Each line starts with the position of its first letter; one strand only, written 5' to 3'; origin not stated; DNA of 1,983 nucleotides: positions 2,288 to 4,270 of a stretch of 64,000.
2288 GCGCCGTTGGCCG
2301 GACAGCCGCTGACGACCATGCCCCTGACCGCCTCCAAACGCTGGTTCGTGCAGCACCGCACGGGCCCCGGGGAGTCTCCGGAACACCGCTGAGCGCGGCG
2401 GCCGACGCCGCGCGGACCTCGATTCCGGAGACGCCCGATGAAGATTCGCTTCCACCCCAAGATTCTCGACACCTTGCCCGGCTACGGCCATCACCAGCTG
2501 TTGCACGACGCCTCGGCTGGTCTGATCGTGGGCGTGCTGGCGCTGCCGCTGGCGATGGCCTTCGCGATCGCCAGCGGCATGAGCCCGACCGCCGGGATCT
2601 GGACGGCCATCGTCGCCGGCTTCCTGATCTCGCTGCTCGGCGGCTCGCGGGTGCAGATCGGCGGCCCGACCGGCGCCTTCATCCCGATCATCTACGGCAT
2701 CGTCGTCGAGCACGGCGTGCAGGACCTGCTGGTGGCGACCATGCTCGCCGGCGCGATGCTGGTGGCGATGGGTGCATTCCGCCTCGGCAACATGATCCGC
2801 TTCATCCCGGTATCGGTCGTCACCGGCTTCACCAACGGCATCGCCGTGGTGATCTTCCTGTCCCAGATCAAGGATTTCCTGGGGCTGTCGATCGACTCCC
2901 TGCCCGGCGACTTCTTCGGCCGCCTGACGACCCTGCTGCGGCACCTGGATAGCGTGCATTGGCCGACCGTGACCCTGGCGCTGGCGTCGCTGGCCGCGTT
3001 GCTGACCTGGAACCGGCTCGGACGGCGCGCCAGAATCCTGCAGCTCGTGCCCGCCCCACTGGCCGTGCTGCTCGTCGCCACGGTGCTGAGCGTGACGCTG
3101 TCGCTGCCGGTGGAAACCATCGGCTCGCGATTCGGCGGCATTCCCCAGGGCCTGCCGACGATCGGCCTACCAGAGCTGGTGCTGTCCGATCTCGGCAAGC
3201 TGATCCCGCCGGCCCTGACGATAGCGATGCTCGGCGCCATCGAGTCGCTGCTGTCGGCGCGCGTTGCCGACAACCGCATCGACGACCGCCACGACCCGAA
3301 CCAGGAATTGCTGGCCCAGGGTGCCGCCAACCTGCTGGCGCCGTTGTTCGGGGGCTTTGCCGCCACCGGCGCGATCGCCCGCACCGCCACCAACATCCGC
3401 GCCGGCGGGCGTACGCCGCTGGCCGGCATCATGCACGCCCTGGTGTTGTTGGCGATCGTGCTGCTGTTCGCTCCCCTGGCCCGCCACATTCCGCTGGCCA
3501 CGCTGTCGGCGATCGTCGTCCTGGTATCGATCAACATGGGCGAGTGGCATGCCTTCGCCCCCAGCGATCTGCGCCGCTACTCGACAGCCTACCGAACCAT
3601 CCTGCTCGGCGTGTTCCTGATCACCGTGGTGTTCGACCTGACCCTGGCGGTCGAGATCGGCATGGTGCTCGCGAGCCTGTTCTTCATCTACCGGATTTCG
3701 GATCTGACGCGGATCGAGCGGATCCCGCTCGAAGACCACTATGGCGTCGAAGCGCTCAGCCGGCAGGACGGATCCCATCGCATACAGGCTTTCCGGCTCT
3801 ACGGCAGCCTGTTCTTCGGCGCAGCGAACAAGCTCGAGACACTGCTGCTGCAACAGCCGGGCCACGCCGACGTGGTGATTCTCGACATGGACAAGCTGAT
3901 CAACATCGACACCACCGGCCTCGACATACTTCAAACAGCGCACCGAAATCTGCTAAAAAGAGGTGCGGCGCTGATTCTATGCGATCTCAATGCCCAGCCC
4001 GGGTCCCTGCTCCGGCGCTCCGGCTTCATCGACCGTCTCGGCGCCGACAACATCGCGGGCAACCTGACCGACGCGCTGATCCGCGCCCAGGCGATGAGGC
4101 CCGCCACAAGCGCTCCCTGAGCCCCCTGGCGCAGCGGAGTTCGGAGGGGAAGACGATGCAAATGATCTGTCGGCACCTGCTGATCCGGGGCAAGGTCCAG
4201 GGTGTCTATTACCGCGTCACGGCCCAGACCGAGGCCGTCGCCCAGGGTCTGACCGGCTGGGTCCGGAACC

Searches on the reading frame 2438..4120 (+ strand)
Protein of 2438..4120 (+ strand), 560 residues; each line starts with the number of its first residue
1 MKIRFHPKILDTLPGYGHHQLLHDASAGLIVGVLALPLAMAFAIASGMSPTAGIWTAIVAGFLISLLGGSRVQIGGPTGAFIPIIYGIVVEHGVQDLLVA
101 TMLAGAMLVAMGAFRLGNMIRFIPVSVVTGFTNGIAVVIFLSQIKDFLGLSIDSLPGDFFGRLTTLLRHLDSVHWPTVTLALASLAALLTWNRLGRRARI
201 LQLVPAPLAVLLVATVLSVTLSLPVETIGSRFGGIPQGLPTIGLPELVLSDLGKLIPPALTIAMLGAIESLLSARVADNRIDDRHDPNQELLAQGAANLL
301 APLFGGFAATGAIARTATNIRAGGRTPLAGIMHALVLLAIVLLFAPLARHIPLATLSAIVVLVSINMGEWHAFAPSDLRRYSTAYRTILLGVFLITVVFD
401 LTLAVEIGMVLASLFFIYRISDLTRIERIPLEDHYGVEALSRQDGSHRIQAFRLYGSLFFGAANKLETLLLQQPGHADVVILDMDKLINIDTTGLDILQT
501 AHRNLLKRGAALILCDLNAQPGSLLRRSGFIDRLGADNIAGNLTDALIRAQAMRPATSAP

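Call 41: search_protein_families(library=pfam, proteins=[window:2438-4120:+], max_evalue=0.01)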
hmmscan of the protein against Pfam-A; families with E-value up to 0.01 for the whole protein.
window:2438-4120:+ (560 aa): 4 families
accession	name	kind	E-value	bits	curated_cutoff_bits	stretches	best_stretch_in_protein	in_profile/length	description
PF00916.26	Sulfate_transp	-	6.3e-93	312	23.2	1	21-372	1-362/380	Sulfate permease family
PF01740.26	STAS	-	8.5e-13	48.4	22.6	1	447-539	8-99/106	STAS domain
PF16983.11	MFS_MOT1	-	1.3e-06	29.2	30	1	246-366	4-110/111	Molybdate transporter of MFS superfamily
PF13466.11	STAS_2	-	0.00022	21.7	29.2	1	461-530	10-79/80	STAS domain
